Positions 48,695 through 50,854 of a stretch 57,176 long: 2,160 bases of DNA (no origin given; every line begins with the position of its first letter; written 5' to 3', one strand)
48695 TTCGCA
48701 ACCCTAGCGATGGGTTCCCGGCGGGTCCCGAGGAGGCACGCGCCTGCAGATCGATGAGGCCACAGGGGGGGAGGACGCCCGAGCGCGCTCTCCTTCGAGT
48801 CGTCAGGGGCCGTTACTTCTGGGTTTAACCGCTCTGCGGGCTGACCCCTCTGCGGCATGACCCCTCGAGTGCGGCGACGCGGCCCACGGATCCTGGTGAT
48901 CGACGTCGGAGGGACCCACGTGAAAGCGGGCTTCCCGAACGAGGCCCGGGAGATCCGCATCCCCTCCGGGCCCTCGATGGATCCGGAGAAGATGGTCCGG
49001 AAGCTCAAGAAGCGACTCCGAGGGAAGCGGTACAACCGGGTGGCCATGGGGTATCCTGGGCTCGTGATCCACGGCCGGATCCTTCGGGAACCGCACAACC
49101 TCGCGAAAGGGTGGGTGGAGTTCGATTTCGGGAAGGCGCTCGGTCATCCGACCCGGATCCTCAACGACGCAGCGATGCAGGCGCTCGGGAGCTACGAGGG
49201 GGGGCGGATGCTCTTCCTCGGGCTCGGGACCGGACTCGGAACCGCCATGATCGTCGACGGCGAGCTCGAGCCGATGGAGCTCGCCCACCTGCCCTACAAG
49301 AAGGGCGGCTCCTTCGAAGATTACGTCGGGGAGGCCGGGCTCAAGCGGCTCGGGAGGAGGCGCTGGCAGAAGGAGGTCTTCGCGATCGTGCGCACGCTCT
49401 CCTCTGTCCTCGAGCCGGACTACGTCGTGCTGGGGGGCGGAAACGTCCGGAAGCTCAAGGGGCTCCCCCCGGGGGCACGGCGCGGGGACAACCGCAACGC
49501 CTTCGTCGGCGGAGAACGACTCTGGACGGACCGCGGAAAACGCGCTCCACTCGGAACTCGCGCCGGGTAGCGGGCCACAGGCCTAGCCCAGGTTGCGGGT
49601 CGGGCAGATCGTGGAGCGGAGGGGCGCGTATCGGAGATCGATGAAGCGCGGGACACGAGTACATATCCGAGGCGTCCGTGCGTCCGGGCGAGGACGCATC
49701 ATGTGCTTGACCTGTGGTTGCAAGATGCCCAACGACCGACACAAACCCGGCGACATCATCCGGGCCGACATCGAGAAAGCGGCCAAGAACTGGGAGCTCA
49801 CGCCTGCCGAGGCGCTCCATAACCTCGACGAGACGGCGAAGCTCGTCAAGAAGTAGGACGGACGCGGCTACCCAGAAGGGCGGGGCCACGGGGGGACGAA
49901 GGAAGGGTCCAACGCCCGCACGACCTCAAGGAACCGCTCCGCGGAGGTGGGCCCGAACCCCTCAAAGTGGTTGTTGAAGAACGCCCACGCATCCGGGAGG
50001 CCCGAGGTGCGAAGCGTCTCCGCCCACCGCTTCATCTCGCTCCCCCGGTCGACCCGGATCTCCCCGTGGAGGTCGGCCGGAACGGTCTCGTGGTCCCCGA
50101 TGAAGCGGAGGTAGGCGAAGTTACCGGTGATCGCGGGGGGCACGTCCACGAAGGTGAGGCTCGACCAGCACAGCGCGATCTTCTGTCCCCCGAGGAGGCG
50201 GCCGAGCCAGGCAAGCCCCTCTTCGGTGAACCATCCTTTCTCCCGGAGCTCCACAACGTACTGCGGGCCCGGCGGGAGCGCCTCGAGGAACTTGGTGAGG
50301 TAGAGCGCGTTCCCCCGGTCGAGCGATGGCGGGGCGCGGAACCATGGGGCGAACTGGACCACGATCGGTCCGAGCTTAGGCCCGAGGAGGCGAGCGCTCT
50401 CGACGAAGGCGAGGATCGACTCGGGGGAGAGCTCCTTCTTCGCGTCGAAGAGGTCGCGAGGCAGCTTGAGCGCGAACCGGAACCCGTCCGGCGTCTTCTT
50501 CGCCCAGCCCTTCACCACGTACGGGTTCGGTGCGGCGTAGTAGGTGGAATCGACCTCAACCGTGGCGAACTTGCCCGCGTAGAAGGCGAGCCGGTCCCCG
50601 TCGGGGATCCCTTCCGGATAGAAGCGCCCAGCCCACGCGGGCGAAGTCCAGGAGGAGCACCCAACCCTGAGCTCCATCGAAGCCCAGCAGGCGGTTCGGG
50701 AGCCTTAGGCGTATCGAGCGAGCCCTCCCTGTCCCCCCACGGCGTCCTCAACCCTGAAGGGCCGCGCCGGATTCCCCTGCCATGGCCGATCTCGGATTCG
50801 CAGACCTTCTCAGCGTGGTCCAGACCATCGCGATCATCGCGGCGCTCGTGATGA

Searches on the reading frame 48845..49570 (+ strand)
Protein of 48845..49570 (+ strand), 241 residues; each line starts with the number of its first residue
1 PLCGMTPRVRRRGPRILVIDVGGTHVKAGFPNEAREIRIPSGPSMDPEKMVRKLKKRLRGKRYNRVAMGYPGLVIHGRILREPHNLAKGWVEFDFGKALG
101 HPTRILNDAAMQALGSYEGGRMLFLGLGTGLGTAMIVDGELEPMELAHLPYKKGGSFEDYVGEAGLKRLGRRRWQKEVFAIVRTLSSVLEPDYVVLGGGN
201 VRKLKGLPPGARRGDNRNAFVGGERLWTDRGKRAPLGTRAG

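Call 31: search_protein_families(library=pfam, proteins=[window:48845-49570:+], max_evalue=0.001)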
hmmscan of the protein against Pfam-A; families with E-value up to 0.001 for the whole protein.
window:48845-49570:+ (241 aa): 1 family
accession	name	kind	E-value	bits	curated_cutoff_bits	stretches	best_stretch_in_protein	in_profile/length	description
PF00480.26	ROK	-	8.8e-08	32.4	22.9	1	18-141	3-144/294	ROK family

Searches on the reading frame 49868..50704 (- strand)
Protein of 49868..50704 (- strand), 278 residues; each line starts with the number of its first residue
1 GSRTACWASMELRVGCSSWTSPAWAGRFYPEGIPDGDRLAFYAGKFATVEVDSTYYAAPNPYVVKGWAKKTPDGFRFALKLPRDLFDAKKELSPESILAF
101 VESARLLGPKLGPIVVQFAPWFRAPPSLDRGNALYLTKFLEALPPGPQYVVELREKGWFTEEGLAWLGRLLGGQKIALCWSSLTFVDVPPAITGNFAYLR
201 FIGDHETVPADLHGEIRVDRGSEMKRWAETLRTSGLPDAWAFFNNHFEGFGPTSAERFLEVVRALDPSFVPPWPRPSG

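Call 31: search_protein_families(library=pfam, proteins=[window:49868-50704:-], max_evalue=0.001)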
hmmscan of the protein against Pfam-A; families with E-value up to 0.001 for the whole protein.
window:49868-50704:- (278 aa): 1 family
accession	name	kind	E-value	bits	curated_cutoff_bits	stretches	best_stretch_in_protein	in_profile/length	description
PF01904.24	DUF72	-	4.7e-50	171.1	25.3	1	29-260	1-216/217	Protein of unknown function DUF72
